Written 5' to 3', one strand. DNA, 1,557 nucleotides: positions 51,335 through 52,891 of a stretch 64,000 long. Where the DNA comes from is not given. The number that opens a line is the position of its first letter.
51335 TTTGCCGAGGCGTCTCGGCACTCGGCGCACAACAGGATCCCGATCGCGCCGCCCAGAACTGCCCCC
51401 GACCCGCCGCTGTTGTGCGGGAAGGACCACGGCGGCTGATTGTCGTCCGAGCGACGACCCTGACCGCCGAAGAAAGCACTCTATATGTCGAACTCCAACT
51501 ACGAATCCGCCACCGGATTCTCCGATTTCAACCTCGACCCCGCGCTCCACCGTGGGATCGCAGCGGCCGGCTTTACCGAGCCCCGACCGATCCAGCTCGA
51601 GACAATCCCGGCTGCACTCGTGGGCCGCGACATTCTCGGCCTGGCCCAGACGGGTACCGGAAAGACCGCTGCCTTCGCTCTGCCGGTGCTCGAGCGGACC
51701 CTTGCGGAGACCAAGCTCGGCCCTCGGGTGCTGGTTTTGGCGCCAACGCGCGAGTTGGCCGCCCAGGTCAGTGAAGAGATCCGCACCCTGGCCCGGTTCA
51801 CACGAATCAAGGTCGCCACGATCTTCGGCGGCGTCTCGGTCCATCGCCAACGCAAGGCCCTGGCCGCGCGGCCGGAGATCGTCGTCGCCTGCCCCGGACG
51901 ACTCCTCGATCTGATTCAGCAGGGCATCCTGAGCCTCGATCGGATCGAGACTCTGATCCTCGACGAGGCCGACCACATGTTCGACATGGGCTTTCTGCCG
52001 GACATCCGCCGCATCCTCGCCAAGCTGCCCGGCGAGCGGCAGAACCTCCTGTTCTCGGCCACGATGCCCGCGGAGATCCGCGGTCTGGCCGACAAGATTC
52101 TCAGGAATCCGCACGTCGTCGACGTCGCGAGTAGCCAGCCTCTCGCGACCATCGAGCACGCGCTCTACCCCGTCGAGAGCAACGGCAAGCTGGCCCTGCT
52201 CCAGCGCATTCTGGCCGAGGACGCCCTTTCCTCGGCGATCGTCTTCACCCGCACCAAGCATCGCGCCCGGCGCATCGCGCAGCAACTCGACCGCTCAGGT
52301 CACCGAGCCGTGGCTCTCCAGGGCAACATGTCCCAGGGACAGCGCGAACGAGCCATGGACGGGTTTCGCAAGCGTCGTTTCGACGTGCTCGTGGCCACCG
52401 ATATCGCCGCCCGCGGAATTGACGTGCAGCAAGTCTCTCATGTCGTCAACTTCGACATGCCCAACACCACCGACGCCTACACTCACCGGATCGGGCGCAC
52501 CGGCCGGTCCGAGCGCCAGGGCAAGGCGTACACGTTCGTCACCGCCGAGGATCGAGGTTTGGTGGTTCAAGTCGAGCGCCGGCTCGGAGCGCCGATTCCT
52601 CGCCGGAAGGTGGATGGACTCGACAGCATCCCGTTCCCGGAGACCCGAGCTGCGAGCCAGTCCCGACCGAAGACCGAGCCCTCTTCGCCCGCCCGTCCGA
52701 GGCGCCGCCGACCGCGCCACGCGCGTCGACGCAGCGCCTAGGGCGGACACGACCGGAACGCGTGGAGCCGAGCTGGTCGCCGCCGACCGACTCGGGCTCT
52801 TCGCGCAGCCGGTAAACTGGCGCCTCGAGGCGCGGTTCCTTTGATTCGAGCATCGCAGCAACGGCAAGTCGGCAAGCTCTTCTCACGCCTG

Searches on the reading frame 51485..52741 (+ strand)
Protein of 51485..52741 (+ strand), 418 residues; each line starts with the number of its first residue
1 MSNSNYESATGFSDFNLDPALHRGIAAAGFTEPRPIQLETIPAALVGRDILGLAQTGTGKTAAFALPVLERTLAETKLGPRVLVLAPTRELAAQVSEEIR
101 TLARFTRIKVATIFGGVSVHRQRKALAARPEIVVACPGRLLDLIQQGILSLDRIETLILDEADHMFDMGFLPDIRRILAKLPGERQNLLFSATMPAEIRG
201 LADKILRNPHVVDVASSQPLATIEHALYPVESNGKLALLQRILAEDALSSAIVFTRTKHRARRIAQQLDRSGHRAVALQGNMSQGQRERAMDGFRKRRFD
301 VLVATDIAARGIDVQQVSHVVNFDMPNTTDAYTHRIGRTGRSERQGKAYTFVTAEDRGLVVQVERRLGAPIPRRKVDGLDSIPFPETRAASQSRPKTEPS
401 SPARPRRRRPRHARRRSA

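Call 32: search_protein_families(library=ncbifam, proteins=[window:51485-52741:+], max_evalue=1e-12)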
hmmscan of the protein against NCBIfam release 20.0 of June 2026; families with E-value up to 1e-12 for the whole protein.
window:51485-52741:+ (418 aa): 18 families
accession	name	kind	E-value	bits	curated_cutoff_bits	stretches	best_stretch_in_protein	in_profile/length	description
NF053631.1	RNA_helic_CshA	equivalog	1.1e-123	413.3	646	1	12-377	1-366/434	degradosome RNA helicase CshA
NF053710.1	RNA_heli_RhlE2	exception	7.1e-122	407.9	925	1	12-400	3-402/635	RNA helicase RhlE2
NF007882.0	PRK10590.1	equivalog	1.3e-116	390.3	743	1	12-394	3-391/456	ATP-dependent RNA helicase RhlE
NF008744.0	PRK11776.1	equivalog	3e-115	385.4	524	1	9-379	3-373/460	ATP-dependent RNA helicase DbpA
NF008394.0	PRK11192.1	equivalog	2e-113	379.5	507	1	10-397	3-392/441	ATP-dependent RNA helicase SrmB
NF008642.0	PRK11634.1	equivalog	1.7e-100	337.3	989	1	8-374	4-371/628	DEAD/DEAH family ATP-dependent RNA helicase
NF002340.1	PRK01297.1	equivalog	3.2e-96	322.4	564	1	10-369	1-370/372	ATP-dependent RNA helicase RhlB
NF053711.1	RNA_heli_RhlE1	exception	2e-95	320.1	750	1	12-389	3-386/434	RNA helicase RhlE1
NF003419.0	PRK04837.1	equivalog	7.4e-95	318.2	588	1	6-409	5-420/424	ATP-dependent RNA helicase RhlB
NF053636.1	DDHlcsCsdAPsy1082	equivalog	8.2e-93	311.6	890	1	11-381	4-376/512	DEAD/DEAH box helicase CsdA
NF003390.0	PRK04537.1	equivalog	5e-82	276.8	732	1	11-355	10-364/572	ATP-dependent RNA helicase RhlB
NF010337.0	PRK13766.1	equivalog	4.2e-26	91.3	610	1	236-355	354-480/781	Hef nuclease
TIGR01389.1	recQ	equivalog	4.1e-21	75.1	640.2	1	29-358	10-334/591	DNA helicase RecQ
TIGR04121.1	DEXH_lig_assoc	equivalog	8.3e-20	70.1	850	1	32-354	13-358/804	ligase-associated DNA damage response DEXH box helicase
TIGR00614.1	recQ_fam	subfamily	1.3e-18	67.1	219.8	1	29-357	8-335/470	RecQ family ATP-dependent DNA helicase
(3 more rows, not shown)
